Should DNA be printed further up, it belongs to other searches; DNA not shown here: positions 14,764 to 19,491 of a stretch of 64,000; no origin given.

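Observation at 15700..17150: Tandem kinase with a degenerate first domain (HRA/SDF) followed by a canonical catalytic domain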

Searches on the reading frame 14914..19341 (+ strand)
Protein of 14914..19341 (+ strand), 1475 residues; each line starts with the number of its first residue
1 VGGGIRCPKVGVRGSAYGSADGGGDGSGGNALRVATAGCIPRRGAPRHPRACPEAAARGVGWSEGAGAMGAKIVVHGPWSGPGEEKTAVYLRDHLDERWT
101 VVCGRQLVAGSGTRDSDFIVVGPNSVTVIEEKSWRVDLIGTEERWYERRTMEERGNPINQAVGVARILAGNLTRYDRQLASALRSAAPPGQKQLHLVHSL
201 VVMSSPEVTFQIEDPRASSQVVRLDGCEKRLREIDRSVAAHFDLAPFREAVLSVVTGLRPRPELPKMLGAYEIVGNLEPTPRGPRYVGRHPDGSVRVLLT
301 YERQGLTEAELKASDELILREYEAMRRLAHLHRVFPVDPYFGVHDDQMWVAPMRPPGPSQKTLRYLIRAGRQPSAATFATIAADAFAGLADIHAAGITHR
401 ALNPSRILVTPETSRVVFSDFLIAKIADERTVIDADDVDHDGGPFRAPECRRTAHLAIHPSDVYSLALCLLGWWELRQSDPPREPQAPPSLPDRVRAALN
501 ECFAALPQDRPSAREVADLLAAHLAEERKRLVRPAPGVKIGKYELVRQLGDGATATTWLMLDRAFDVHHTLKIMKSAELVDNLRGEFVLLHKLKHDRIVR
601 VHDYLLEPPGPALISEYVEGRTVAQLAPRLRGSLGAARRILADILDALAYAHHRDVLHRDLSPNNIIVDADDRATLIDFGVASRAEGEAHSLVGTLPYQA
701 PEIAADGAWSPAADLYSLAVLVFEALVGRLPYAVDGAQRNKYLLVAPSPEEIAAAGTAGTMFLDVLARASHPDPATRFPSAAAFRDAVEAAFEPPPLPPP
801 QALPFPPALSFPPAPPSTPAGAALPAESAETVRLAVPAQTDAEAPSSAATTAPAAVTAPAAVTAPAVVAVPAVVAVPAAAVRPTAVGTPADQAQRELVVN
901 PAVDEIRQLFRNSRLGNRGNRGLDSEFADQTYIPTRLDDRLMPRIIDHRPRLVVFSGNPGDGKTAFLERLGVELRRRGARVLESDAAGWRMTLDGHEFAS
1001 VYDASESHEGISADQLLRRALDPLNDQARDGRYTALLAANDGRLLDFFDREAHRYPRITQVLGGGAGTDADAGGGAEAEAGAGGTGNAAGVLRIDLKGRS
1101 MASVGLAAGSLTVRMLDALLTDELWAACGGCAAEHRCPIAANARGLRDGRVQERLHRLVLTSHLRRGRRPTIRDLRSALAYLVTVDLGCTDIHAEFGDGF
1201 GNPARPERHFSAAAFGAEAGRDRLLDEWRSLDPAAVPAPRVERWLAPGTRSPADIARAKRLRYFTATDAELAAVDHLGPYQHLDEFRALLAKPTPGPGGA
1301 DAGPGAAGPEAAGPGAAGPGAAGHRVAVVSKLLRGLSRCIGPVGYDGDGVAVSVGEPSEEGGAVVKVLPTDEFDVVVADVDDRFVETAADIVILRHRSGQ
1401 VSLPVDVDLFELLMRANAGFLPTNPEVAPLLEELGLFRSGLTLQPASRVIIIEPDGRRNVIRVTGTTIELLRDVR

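Call 3: search_protein_families(library=pfam, proteins=[window:14914-19341:+], max_evalue=0.01)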
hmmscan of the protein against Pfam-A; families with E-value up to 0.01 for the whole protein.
window:14914-19341:+ (1475 aa): 11 families
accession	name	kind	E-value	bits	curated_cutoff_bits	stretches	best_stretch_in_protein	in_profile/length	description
PF00069.31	Pkinase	-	4.9e-44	151.1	31.7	2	543-739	1-204/263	Protein kinase domain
PF07714.23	PK_Tyr_Ser-Thr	-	1e-26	94.2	23.1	2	566-734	28-207/258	Protein tyrosine and serine/threonine kinase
PF08378.17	NERD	-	1.5e-13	51.6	22.1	1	83-203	5-110/111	Nuclease-related domain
PF17667.7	Pkinase_fungal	-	1.2e-05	24.6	24.1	1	641-718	292-379/387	Fungal protein kinase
PF19974.5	TCAD9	-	2.8e-05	23.9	40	1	581-680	242-322/429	Ternary complex associated domain 9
PF06293.20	Kdo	-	9.9e-05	22.3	21.3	0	638-680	121-167/207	Lipopolysaccharide kinase (Kdo/WaaP) family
PF13191.12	AAA_16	-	0.00018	22.5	32.6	1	941-1044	15-120/167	AAA ATPase domain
PF01636.29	APH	-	0.00021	21.6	23.2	1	616-682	129-197/239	Phosphotransferase enzyme family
PF01163.29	RIO1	-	0.0008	19.5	22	1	612-681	82-150/187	RIO domain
PF03109.22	ABC1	-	0.001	18.7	22.9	1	613-688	145-220/244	ABC1 atypical kinase-like domain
PF03308.22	MeaB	-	0.0034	16.9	23.1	1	949-981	32-64/273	Methylmalonyl Co-A mutase-associated GTPase MeaB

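Call 4: search_protein_families(library=padloc, proteins=[window:14914-19341:+], max_evalue=0.01)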
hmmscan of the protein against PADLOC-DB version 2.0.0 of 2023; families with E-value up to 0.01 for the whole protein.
window:14914-19341:+ (1475 aa): 37 families (the best 25 are shown)
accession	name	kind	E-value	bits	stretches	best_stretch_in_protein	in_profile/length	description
PDLC04053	PD-T4-6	-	1.9e-59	199.6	2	539-803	7-283/311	-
PDLC04042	PD-T4-6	-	1.8e-57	193.2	2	538-793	6-274/292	-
PDLC04138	mad6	-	5.1e-52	175.6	2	540-812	50-334/659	mads_6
PDLC04043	PD-T4-6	-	1.4e-44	151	2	536-882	10-338/452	-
PDLC04061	PD-T4-6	-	3.1e-43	147.1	2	539-881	14-374/510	-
PDLC04054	PD-T4-6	-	2.5e-42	143.5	2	541-851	11-335/347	-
PDLC03920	MkoA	-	3.7e-42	142.7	2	541-791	8-277/1112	-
PDLC04047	PD-T4-6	-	5e-42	142.1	2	540-785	9-266/327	-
PDLC04039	PD-T4-6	-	1.1e-41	141.4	2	537-865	10-349/458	-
PDLC04060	PD-T4-6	-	2.3e-39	133.6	2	541-790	8-268/486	-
PDLC04057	PD-T4-6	-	9.1e-39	131.7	2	541-791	8-270/443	-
PDLC04041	PD-T4-6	-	2.1e-37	127.4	2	535-899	22-384/443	-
PDLC02512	PglW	-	2.2e-36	123.3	2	541-881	515-839/1403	PglW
PDLC04048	PD-T4-6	-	4.1e-33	113.2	2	541-737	10-217/354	-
PDLC03921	MkoA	-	6.3e-30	101.7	3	642-791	318-466/1607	-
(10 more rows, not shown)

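Call 26: find_homologous_proteins(query=window:15118-19341:+, max_evalue=1e-10)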
Query window:15118-19341:+ (1407 aa): 110 proteins with E <= 1e-10 among 8000 candidates.
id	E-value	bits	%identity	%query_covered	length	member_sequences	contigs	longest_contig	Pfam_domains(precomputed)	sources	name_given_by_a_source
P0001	0.0e+0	2537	89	53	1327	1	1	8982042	PF07714.24,PF00069.32,PF08378.18,PF17667.8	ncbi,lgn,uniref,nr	ncbi:serine/threonine protein kinase [Parafrankia sp. EAN1pec]|uniref:protein kinase domain-containi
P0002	0.0e+0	2300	83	51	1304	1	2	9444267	PF07714.24,PF00069.32,PF03109.23,PF19974.6,PF08378.18,PF17667.8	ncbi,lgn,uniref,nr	ncbi:Serine/threonine protein kinase [Parafrankia irregularis]|uniref:non-specific serine/threonine 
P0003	0.0e+0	2291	87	86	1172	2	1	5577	PF07714.24,PF00069.32,PF19974.6,PF17667.8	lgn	-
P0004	0.0e+0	1872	66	51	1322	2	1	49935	PF07714.24,PF00069.32,PF08378.18,PF17667.8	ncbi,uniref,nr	ncbi:protein kinase domain-containing protein [Frankia sp. Cas4]|uniref:protein kinase domain-contai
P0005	0.0e+0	1853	69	41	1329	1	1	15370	PF07714.24,PF00069.32,PF08378.18,PF17667.8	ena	-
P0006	0.0e+0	1624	59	51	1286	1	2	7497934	PF07714.24,PF00069.32,PF08378.18,PF17667.8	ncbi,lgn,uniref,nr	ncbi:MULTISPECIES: methylation-associated defense system protein kinase MAD6 [Frankia]|uniref:non-sp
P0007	0.0e+0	1586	56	53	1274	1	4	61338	PF07714.24,PF00069.32,PF08378.18,PF17667.8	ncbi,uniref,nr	ncbi:protein kinase [Frankia sp. CNm7]|uniref:non-specific serine/threonine protein kinase n=1 Tax=F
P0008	0.0e+0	1552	57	51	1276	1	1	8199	PF07714.24,PF00069.32,PF03109.23,PF08378.18,PF17667.8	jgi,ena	-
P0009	0.0e+0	1275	63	42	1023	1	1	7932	PF07714.24,PF00069.32,PF03109.23,PF17667.8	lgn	-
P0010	5.0e-218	745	38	52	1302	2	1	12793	PF07714.24,PF00069.32,PF08378.18,PF17667.8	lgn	-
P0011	2.2e-203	696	36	51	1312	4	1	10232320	PF07714.24,PF00069.32,PF08378.18,PF17667.8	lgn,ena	-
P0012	2.9e-188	646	36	51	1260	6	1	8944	PF07714.24,PF00069.32,PF08378.18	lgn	-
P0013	7.3e-175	602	34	52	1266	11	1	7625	PF07714.24,PF00069.32,PF08378.18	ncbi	-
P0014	5.6e-169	582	34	51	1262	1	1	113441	PF07714.24,PF00069.32,PF03109.23,PF08378.18,PF17667.8,PF13191.13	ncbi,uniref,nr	ncbi:hypothetical protein FHE66_14620 [Georgenia sp. 311]|uniref:protein kinase domain-containing pr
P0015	1.5e-167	578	36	41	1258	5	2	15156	PF07714.24,PF00069.32,PF08378.18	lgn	-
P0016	9.0e-129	449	32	41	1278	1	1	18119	PF07714.24,PF00069.32,PF08378.18,PF20720.4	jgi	jgi:serine/threonine protein kinase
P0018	6.8e-123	430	30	43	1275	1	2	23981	PF07714.24,PF00069.32,PF03109.23,PF08378.18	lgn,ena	-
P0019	3.5e-105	371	35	51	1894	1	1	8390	PF07714.24,PF00069.32,PF13087.13,PF13086.13,PF01443.25,PF13604.13,PF03109.23,PF13245.13,PF08378.18,PF01636.30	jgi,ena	-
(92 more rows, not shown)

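Call 27: search_protein_families(library=ncbifam, proteins=[window:15118-19341:+], max_evalue=0.001)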
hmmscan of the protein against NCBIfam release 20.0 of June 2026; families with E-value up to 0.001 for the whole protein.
window:15118-19341:+ (1407 aa): 16 families
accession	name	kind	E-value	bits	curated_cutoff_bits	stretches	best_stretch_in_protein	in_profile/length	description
NF047741.1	antiphage_MADS6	equivalog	1.8e-150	502.4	460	2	3-560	2-586/612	methylation-associated defense system protein kinase MAD6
NF033483.0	PknB_PASTA_kin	equivalog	6.1e-45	154.3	450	2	473-813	7-354/563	Stk1 family PASTA domain-containing Ser/Thr kinase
NF033442.0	BREX_PglW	equivalog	5.7e-37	127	990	2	468-788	506-810/1391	BREX system serine/threonine kinase PglW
NF038150.1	lanthi_synth_IV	equivalog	6.3e-33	114.1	650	2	508-791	232-512/851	class IV lanthionine synthetase LanL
NF052427.1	StpK7MSMEG_1200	equivalog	2.6e-28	98.9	900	2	472-725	6-270/601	serine/threonine protein kinase StpK7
TIGR03903.1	TOMM_kin_cyc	equivalog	1.3e-27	96.1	705.75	1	508-717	18-241/1267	TOMM system kinase/cyclase fusion protein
NF038151.1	lanthi_synth_III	equivalog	1.9e-21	76.2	575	1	512-659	267-424/833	class III lanthionine synthetase LanKC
NF009651.0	PRK13184.1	equivalog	2.3e-16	59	839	1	564-723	110-290/932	serine/threonine-protein kinase PknD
NF053615.1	SerThrKinAfsKStmc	equivalog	1.9e-14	53.3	1300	2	568-667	113-216/809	protein serine/threonine kinase AfsK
NF043056.1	T4SS_LegK1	equivalog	2.2e-12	46.3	550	1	584-653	206-279/516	Dot/Icm T4SS effector kinase LegK1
TIGR03724.2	arch_bud32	equivalog_domain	4.7e-11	42.5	125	1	537-618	62-135/193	KEOPS complex kinase/ATPase Bud32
NF041408.1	XopAU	subfamily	1.2e-07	31.7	450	1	566-655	327-412/498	XopAU family type III secretion system effector serine/threonine kinase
NF011463.0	PRK14879.1-4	equivalog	5.6e-07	29.2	188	1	534-615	84-161/237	Kae1-associated kinase Bud32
NF011460.0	PRK14879.1-1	equivalog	7.2e-07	28.6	199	1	541-619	84-162/232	Kae1-associated kinase Bud32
NF002475.0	PRK01723.1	equivalog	3.9e-06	26.1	142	1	573-616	149-192/241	3-deoxy-D-manno-octulosonic acid kinase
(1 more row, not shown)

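Call 31: find_encoding_contigs(protein=P0006, flank=10000, max_places=2)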
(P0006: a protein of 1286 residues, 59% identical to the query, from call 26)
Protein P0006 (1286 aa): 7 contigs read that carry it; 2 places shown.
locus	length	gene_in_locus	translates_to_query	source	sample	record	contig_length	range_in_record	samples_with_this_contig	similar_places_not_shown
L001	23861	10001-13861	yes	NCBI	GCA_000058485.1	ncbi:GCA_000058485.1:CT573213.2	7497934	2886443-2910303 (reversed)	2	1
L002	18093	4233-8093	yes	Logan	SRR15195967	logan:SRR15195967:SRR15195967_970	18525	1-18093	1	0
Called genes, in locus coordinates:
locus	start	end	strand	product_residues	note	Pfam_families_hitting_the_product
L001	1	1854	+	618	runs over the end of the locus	-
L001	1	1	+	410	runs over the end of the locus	PF00722:Glyco_hydro_16, PF26113:GH16_XgeA (weak), PF03935:SKN1_KRE6_Sbg1 (weak)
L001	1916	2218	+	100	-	-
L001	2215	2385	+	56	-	-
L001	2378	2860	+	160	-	-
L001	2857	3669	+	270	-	PF01510:Amidase_2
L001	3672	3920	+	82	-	-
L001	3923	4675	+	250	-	PF00112:Peptidase_C1 (faint)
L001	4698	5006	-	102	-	-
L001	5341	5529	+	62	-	-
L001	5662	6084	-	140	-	-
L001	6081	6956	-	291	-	-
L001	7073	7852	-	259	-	PF02371:Transposase_20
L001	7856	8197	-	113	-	PF01548:DEDD_Tnp_IS110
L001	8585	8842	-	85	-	-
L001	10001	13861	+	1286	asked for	PF08378:NERD, PF00069:Pkinase, PF07714:PK_Tyr_Ser-Thr, PF00069:Pkinase, PF07714:PK_Tyr_Ser-Thr, PF17667:Pkinase_fungal (weak)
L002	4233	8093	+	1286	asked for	PF08378:NERD, PF00069:Pkinase, PF07714:PK_Tyr_Ser-Thr, PF00069:Pkinase, PF07714:PK_Tyr_Ser-Thr, PF17667:Pkinase_fungal (weak)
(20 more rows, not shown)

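Call 32: find_encoding_contigs(protein=P0011, flank=10000, max_places=2)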
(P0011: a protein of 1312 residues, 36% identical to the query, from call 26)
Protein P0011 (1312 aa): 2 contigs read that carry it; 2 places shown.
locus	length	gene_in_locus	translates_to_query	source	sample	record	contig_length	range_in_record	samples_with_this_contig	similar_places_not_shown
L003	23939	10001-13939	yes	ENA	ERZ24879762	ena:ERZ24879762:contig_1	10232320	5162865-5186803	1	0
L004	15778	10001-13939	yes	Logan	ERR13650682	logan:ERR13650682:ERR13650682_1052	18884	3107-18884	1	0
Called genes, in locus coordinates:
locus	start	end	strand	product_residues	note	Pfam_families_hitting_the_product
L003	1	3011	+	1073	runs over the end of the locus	PF00270:DEAD (faint), PF13091:PLDc_2 (weak), PF00176:SNF2-rel_dom (faint), PF04851:ResIII, PF00271:Helicase_C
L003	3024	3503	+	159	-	-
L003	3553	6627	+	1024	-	PF25120:DUF7814 (faint), PF02384:N6_Mtase (faint), PF20473:MmeI_Mtase, PF07669:Eco57I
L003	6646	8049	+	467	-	-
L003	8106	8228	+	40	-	-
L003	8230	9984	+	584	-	PF25199:nSTAND_NTPase5 (faint), PF00580:UvrD-helicase (faint), PF13245:AAA_19 (weak), PF13361:UvrD_C, PF13538:UvrD_C_2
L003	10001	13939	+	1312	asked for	PF08378:NERD, PF00069:Pkinase, PF17667:Pkinase_fungal, PF00069:Pkinase, PF07714:PK_Tyr_Ser-Thr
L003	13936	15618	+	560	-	PF26611:MAD7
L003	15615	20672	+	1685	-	PF10412:TrwB_AAD_bind (faint)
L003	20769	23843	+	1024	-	PF03747:ADP_ribosyl_GH, PF00459:Inositol_P, PF03747:ADP_ribosyl_GH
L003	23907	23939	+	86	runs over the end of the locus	-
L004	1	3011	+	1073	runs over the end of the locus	PF00270:DEAD (faint), PF13091:PLDc_2 (weak), PF00176:SNF2-rel_dom (faint), PF04851:ResIII, PF00271:Helicase_C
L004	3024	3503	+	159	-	-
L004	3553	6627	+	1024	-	PF25120:DUF7814 (faint), PF02384:N6_Mtase (faint), PF20473:MmeI_Mtase, PF07669:Eco57I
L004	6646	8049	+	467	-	-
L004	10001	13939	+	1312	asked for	PF08378:NERD, PF00069:Pkinase, PF17667:Pkinase_fungal, PF00069:Pkinase, PF07714:PK_Tyr_Ser-Thr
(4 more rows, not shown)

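Call 33: find_encoding_contigs(protein=P0014, flank=10000, max_places=2)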
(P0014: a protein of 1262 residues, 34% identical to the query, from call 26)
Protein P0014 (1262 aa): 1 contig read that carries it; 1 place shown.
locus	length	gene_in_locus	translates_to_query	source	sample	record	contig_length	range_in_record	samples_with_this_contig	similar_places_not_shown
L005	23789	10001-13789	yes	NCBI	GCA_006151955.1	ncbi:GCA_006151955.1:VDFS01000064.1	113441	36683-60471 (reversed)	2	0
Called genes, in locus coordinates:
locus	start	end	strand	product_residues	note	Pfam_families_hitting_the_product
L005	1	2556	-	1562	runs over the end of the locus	PF20473:MmeI_Mtase (weak), PF07669:Eco57I (faint)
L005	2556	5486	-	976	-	PF00176:SNF2-rel_dom, PF04851:ResIII, PF00271:Helicase_C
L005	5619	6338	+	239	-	PF21790:OGG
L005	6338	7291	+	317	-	-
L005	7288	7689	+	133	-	-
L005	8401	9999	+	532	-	PF00580:UvrD-helicase (faint), PF13245:AAA_19, PF01443:Viral_helicase1 (faint), PF13401:AAA_22 (faint), PF13361:UvrD_C, PF13538:UvrD_C_2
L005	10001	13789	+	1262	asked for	PF08378:NERD, PF13191:AAA_16 (faint), PF00069:Pkinase, PF07714:PK_Tyr_Ser-Thr, PF03109:ABC1 (weak), PF17667:Pkinase_fungal (faint)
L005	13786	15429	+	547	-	PF26611:MAD7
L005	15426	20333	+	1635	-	PF01935:DUF87, PF05872:HerA_C (faint), PF12846:AAA_10 (faint)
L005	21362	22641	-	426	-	PF00665:rve, PF13683:rve_3, PF13333:rve_2 (weak)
